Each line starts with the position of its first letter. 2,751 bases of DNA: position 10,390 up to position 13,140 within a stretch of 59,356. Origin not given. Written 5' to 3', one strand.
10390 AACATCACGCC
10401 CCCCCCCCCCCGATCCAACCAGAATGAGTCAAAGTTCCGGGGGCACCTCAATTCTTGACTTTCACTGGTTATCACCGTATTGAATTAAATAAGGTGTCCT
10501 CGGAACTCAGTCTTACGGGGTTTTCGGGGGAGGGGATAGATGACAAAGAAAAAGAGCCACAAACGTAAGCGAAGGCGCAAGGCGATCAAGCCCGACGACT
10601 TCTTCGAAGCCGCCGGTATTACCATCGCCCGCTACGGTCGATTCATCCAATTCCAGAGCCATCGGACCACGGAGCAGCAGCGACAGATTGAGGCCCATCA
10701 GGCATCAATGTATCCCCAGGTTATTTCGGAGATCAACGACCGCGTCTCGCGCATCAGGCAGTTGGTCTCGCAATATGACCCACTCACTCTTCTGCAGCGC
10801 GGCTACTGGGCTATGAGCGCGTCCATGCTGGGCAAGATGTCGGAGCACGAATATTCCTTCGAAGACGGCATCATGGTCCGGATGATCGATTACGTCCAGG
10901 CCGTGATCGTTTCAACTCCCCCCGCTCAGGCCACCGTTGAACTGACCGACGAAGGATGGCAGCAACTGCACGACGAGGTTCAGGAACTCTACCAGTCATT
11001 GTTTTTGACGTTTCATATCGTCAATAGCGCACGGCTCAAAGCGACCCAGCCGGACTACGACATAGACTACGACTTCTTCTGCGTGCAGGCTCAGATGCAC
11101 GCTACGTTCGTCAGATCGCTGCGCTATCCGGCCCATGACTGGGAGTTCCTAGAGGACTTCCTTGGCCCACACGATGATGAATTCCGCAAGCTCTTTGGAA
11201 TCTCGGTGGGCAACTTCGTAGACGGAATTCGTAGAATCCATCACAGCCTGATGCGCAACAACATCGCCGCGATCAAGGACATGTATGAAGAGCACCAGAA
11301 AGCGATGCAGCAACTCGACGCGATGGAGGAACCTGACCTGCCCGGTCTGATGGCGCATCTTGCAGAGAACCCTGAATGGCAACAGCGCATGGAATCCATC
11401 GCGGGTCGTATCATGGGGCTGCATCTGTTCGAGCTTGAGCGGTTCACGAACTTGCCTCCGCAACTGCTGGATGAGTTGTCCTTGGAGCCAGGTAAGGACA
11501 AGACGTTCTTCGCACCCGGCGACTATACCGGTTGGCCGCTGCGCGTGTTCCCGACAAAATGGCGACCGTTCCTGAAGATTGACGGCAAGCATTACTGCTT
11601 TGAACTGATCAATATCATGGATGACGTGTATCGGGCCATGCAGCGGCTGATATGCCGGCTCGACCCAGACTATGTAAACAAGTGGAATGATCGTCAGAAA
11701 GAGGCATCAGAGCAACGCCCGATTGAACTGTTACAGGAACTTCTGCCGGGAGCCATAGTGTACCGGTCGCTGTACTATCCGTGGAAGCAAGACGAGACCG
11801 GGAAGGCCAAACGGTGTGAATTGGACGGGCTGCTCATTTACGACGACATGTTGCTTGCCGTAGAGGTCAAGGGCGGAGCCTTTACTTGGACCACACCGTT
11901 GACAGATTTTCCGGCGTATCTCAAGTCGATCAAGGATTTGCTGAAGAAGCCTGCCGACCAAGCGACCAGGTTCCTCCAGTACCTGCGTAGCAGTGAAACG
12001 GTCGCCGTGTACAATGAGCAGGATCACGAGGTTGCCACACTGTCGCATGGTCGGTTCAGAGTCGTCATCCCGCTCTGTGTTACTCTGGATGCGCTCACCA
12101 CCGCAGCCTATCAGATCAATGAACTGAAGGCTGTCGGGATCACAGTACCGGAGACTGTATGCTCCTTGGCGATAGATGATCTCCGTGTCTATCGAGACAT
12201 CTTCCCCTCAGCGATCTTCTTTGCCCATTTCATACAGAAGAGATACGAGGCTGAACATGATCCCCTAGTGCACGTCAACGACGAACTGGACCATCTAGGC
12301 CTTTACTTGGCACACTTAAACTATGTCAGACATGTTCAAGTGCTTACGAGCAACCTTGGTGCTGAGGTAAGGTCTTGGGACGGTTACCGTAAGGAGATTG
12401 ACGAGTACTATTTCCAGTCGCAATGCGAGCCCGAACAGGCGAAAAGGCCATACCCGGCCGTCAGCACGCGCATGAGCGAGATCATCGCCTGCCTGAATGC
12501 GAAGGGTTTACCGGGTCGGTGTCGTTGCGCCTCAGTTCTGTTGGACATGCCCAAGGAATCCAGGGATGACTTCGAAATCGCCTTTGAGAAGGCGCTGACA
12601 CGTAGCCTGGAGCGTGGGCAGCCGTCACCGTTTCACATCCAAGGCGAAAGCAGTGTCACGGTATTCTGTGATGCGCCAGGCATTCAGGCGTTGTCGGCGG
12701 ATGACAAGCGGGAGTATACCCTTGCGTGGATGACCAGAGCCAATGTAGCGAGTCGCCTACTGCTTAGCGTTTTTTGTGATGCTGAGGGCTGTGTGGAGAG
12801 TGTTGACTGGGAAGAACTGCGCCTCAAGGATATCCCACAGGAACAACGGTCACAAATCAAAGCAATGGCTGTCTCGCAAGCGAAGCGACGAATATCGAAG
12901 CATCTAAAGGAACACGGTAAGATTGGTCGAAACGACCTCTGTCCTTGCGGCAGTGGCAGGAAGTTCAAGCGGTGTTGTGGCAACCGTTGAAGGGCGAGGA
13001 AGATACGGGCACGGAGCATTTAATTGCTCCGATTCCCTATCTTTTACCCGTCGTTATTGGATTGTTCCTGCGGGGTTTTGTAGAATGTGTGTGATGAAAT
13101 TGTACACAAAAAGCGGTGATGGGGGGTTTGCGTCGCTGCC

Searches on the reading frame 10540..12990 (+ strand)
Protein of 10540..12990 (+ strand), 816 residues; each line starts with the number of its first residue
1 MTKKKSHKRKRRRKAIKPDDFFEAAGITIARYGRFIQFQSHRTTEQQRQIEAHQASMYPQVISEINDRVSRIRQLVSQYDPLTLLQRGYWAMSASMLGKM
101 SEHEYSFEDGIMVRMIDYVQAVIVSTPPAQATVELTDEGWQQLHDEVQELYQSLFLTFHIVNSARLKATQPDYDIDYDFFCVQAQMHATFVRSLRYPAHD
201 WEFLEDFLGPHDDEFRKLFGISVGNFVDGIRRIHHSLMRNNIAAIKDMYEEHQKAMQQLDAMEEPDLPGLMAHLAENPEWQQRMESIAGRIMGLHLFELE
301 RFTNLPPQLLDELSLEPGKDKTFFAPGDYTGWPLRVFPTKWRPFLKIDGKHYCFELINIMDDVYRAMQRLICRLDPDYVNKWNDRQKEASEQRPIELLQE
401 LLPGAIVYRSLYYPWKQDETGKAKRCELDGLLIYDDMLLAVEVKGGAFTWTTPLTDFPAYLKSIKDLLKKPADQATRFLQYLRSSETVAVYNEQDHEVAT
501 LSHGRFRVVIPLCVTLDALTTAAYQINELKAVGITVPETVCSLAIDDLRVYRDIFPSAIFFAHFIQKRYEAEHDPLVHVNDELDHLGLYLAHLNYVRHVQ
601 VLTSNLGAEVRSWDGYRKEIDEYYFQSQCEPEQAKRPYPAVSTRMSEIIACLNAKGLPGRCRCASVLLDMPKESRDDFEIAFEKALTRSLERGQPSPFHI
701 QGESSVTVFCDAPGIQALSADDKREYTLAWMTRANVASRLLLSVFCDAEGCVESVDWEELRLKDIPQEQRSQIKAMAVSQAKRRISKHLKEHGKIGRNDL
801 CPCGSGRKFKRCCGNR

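Call 82: search_protein_families(library=pfam, proteins=[window:10540-12990:+], max_evalue=0.00001)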
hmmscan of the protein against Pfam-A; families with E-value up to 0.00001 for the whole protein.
window:10540-12990:+ (816 aa): 1 family
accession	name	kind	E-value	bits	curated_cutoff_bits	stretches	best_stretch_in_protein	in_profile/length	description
PF02810.21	SEC-C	-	3.1e-09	37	20.4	1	797-815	1-19/19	SEC-C motif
